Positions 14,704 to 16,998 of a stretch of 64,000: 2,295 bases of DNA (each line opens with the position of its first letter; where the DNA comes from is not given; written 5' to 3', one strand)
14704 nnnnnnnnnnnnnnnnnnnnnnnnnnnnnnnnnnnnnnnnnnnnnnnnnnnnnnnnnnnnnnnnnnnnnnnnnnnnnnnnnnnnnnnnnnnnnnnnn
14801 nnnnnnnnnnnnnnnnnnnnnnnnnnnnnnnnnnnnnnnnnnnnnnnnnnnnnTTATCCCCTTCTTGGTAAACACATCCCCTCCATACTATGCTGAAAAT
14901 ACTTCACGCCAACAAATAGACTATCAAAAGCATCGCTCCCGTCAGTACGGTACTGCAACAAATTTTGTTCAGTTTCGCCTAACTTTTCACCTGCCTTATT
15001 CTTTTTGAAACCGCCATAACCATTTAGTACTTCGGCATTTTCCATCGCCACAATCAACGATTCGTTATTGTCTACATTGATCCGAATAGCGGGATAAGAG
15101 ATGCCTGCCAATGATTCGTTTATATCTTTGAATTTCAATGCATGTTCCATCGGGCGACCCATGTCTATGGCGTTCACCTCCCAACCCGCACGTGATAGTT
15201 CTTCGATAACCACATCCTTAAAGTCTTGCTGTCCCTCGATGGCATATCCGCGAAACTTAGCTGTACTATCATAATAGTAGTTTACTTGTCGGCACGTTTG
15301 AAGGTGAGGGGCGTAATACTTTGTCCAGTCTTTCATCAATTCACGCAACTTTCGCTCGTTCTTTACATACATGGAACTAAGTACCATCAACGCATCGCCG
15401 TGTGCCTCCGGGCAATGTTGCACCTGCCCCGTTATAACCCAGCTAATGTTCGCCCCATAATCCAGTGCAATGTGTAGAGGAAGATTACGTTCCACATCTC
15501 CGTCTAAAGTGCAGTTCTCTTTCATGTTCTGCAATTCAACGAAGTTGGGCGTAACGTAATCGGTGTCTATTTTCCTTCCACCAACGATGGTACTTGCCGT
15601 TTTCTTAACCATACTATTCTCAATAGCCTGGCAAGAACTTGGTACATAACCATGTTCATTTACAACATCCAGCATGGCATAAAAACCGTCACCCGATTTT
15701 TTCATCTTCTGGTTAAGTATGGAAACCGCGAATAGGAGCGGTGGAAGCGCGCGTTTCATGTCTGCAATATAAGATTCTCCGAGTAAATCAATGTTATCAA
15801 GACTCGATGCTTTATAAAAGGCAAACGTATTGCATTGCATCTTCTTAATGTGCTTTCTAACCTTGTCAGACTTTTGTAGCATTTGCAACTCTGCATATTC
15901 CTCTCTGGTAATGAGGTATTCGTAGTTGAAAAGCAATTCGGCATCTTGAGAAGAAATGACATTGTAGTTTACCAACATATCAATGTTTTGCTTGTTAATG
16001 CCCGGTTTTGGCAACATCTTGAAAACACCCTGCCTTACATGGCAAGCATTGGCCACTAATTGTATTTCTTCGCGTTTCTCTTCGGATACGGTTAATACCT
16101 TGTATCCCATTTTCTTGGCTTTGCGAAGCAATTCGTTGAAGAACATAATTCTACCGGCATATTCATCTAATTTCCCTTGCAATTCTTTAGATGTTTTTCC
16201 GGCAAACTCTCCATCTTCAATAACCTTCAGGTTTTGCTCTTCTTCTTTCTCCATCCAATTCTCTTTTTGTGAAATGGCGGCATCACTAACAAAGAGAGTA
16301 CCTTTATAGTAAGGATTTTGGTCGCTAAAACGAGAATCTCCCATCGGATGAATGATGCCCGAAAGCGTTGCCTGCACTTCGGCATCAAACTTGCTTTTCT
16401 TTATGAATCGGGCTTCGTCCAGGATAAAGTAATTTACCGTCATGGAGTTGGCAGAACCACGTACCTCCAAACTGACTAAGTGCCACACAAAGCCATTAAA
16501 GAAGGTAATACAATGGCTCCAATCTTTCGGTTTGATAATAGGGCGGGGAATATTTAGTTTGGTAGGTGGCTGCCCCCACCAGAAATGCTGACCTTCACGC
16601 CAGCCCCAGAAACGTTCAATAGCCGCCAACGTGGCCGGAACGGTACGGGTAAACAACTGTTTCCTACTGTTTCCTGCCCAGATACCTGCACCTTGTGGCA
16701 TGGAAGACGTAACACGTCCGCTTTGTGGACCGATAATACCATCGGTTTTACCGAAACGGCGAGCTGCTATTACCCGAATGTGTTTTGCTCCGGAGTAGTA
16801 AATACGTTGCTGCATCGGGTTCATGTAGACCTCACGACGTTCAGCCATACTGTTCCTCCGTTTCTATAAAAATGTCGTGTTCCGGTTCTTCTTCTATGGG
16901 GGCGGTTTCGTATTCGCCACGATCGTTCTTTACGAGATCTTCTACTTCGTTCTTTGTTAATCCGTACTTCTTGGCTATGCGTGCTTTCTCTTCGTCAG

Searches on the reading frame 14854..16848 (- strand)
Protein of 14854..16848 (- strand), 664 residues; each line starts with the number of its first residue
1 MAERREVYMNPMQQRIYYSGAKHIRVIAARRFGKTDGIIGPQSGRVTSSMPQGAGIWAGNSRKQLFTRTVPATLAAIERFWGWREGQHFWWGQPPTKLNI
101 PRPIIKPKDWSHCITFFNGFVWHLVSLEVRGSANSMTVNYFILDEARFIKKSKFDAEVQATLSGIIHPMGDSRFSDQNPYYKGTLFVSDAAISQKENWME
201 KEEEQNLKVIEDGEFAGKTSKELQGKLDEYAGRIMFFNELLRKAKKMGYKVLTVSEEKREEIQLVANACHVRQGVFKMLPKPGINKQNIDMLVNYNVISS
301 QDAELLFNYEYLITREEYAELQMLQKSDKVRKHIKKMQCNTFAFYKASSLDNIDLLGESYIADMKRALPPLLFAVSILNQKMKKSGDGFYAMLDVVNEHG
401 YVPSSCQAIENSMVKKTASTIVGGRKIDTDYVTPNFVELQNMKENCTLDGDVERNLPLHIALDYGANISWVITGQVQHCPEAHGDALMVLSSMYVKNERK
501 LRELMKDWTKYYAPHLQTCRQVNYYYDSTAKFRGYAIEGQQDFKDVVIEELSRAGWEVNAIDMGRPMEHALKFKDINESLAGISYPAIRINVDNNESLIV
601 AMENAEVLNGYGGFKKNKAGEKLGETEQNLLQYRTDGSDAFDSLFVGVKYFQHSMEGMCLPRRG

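Call 21: search_protein_families(library=pfam, proteins=[window:14854-16848:-], max_evalue=0.001)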
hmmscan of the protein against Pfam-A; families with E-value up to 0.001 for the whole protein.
window:14854-16848:- (664 aa): 0 families

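Call 26: search_protein_families(library=phrogs, proteins=[window:14854-16848:-], max_evalue=0.001)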
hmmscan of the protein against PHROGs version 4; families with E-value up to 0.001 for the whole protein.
window:14854-16848:- (664 aa): 1 family
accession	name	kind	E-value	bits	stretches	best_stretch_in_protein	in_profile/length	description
phrog_2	-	head and packaging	0.0004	20.2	1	10-164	267-390/807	terminase large subunit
